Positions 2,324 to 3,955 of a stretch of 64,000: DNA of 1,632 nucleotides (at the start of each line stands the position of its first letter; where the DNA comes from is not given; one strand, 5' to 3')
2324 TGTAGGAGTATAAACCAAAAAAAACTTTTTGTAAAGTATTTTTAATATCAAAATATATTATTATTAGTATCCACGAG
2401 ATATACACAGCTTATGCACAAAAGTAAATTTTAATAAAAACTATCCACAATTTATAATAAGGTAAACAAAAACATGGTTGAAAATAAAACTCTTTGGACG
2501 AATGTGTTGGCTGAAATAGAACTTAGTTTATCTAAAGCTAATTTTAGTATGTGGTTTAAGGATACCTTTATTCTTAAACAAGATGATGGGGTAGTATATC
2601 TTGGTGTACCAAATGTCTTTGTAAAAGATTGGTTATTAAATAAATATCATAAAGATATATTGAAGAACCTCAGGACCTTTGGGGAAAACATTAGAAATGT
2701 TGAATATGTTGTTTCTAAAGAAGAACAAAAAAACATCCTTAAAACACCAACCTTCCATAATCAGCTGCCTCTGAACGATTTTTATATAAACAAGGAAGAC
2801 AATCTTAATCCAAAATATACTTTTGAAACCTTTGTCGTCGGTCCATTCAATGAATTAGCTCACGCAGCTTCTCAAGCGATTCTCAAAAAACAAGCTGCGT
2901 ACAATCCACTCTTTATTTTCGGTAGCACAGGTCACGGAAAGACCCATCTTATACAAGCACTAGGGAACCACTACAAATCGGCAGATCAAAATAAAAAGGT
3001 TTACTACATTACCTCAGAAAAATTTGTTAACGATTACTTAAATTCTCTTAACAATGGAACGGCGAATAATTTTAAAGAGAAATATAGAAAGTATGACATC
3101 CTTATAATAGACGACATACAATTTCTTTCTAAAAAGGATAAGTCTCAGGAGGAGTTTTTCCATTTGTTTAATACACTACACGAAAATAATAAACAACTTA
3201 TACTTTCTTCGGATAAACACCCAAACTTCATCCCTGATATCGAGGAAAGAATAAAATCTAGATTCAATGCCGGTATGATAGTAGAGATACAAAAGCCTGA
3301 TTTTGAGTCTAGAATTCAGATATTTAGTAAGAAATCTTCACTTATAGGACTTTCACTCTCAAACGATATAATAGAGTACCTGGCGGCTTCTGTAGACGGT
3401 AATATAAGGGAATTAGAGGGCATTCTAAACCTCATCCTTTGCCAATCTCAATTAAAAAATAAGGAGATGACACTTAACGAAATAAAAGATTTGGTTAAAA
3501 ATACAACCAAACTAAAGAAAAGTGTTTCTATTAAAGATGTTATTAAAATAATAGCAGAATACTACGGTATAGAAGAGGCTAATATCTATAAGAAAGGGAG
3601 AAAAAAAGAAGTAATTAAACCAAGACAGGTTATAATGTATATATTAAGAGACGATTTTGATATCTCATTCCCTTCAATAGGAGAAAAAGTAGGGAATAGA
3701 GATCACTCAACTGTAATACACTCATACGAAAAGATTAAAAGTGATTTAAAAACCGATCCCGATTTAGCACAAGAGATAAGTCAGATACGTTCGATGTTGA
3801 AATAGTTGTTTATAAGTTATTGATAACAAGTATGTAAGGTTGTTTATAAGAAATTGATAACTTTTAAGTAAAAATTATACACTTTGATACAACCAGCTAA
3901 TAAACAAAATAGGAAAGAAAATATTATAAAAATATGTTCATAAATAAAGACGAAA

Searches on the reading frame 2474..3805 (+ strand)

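Call 65: search_protein_families(library=pfam, proteins=[window:2474-3805:+], max_evalue=0.001)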
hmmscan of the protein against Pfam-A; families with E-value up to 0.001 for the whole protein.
window:2474-3805:+ (443 aa): 10 families
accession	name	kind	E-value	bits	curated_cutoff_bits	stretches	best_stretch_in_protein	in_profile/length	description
PF00308.24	Bac_DnaA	-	8.3e-64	215.1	23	1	111-270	1-161/162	Bacterial DnaA ATPAse domain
PF08299.17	Bac_DnaA_C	-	3.2e-24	85.2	31.5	1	353-421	1-69/69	Bacterial dnaA protein helix-turn-helix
PF11638.13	DnaA_N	-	6e-14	51.9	24.6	1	6-66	2-63/65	DnaA N-terminal domain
PF01695.23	IstB_IS21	-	6.8e-12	45.8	24.1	1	146-248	95-194/238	IstB-like ATP binding protein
PF00004.35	AAA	-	2.5e-06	28.4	21.2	1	147-264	2-127/131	ATPase family associated with various cellular activities (AAA)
PF13401.12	AAA_22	-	7.8e-06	26.7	27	0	146-243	8-119/130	AAA domain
PF13173.12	AAA_14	-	1.2e-05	25.7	27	1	144-238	3-87/129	AAA domain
PF13245.12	AAA_19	-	7.1e-05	23.4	25.1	0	136-181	4-49/134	AAA domain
PF01637.24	ATPase_2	-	0.00047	20.5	33.2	1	141-248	18-118/225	ATPase domain predominantly from Archaea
PF00910.28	RNA_helicase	-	0.0005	21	21.5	0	147-234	2-73/105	RNA helicase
